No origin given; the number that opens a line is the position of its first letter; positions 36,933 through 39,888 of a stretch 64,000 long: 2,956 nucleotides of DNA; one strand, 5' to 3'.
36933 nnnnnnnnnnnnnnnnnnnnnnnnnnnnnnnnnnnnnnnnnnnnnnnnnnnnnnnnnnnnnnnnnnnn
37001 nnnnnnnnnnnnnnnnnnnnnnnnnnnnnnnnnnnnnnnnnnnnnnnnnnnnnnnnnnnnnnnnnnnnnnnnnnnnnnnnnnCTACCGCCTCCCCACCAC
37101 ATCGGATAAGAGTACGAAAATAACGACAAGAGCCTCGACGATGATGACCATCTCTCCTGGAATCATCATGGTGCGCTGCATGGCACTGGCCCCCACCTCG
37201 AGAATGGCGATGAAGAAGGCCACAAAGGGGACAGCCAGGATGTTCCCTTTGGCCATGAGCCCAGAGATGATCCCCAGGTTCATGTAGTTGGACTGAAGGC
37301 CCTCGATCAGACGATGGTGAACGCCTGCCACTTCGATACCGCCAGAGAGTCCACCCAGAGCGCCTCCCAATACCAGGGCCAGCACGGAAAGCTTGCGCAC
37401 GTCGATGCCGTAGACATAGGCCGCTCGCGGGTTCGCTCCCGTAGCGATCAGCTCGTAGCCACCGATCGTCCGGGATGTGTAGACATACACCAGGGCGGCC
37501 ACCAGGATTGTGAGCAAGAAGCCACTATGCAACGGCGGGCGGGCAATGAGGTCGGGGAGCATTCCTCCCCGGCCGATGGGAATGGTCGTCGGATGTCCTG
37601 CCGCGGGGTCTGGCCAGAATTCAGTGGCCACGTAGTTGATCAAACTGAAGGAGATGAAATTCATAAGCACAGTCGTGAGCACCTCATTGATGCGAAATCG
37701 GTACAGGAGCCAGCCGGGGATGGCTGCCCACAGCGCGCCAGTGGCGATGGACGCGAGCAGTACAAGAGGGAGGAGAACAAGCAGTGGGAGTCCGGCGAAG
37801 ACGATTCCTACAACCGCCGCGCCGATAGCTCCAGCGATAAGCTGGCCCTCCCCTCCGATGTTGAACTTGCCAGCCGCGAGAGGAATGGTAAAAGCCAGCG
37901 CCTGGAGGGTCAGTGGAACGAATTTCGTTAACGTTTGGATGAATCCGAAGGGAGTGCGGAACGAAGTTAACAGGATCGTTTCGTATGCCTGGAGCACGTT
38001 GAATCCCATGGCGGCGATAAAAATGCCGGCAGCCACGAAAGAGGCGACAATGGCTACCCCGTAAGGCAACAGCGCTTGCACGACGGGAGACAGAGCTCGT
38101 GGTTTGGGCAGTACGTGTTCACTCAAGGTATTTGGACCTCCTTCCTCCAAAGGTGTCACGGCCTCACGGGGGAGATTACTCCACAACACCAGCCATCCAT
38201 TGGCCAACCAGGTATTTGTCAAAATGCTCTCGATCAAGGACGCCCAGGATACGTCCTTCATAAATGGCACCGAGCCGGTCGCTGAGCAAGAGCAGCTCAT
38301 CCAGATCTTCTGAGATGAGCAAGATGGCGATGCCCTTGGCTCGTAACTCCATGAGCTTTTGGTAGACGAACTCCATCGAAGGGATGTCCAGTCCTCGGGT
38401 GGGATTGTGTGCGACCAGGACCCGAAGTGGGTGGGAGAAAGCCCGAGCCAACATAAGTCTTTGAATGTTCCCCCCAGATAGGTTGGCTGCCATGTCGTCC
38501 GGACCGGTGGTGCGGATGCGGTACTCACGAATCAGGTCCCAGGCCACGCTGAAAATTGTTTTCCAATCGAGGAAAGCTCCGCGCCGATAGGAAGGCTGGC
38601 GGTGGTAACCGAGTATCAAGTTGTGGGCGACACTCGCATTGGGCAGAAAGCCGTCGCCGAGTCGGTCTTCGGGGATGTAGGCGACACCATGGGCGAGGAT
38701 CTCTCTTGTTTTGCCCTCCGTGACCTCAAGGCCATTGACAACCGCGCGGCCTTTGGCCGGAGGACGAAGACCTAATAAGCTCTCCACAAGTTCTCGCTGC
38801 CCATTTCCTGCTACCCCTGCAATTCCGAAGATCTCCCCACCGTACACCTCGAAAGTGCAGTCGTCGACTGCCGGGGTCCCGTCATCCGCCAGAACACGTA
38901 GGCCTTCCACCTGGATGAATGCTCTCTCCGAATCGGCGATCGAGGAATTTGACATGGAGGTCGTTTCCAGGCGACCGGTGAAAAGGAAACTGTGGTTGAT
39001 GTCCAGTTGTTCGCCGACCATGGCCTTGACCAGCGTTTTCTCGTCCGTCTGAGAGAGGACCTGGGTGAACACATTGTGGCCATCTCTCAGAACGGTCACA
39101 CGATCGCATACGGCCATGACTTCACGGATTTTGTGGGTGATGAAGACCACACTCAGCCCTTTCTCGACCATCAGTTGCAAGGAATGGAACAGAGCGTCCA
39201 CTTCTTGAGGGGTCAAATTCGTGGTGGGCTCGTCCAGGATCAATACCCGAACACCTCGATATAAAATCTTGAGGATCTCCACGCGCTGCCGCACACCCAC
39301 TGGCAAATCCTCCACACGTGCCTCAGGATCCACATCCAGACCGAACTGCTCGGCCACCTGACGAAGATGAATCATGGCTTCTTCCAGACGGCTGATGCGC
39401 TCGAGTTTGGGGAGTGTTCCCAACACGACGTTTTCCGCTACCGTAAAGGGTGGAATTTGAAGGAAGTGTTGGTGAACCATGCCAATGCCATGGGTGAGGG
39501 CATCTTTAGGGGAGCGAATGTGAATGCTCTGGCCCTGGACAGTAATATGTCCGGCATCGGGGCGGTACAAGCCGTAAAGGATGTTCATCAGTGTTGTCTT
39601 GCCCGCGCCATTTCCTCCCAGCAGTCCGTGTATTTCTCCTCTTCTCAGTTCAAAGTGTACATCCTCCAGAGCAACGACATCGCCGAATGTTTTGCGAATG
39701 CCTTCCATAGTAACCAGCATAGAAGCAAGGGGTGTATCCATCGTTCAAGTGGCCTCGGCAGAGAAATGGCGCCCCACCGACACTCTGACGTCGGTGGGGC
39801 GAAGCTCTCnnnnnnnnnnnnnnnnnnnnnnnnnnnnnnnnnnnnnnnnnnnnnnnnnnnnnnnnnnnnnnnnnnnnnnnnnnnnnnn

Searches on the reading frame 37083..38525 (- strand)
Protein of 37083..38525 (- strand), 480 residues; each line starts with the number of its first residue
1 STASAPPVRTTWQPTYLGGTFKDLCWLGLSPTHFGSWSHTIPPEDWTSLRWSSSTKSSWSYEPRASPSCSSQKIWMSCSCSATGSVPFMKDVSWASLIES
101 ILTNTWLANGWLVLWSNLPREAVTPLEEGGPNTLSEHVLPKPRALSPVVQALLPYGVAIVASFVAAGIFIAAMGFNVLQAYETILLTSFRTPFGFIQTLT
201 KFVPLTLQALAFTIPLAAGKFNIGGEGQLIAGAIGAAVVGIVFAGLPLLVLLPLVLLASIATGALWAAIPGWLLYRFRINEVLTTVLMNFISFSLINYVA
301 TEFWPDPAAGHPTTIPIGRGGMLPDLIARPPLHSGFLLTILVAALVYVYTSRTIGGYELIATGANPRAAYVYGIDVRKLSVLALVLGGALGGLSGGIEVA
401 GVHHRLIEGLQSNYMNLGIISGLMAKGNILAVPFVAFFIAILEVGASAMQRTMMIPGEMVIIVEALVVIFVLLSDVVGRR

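Call 9: search_protein_families(library=pfam, proteins=[window:37083-38525:-], max_evalue=0.001)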
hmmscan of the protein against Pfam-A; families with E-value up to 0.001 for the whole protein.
window:37083-38525:- (480 aa): 1 family
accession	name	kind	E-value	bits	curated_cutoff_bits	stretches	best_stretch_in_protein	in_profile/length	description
PF02653.21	BPD_transp_2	-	1.2e-30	107.1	26.8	1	196-472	3-269/269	Branched-chain amino acid transport system / permease component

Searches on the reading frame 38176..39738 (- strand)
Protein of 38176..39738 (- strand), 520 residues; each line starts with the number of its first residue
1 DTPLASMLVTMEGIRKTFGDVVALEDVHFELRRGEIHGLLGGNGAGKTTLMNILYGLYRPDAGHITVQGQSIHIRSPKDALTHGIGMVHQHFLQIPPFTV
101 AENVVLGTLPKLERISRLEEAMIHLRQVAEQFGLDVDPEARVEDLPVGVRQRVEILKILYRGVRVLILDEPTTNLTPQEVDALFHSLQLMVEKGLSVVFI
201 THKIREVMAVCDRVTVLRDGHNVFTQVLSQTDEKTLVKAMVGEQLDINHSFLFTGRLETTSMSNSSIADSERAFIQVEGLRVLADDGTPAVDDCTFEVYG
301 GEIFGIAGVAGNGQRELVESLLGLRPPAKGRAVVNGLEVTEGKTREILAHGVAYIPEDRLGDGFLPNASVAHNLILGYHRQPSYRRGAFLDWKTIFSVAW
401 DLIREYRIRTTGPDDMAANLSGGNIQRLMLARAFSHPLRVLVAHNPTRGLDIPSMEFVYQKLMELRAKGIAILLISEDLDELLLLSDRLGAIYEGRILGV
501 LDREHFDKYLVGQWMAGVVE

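Call 9: search_protein_families(library=pfam, proteins=[window:38176-39738:-], max_evalue=0.001)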
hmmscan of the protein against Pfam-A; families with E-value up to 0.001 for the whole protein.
window:38176-39738:- (520 aa): 2 families
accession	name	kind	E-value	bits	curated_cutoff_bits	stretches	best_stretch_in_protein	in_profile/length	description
PF00005.33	ABC_tran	-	2.3e-46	158.2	25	2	24-173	1-137/137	ABC transporter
PF13304.12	AAA_21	-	2.7e-06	28.1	27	0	36-58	1-23/304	AAA domain, putative AbiEii toxin, Type IV TA system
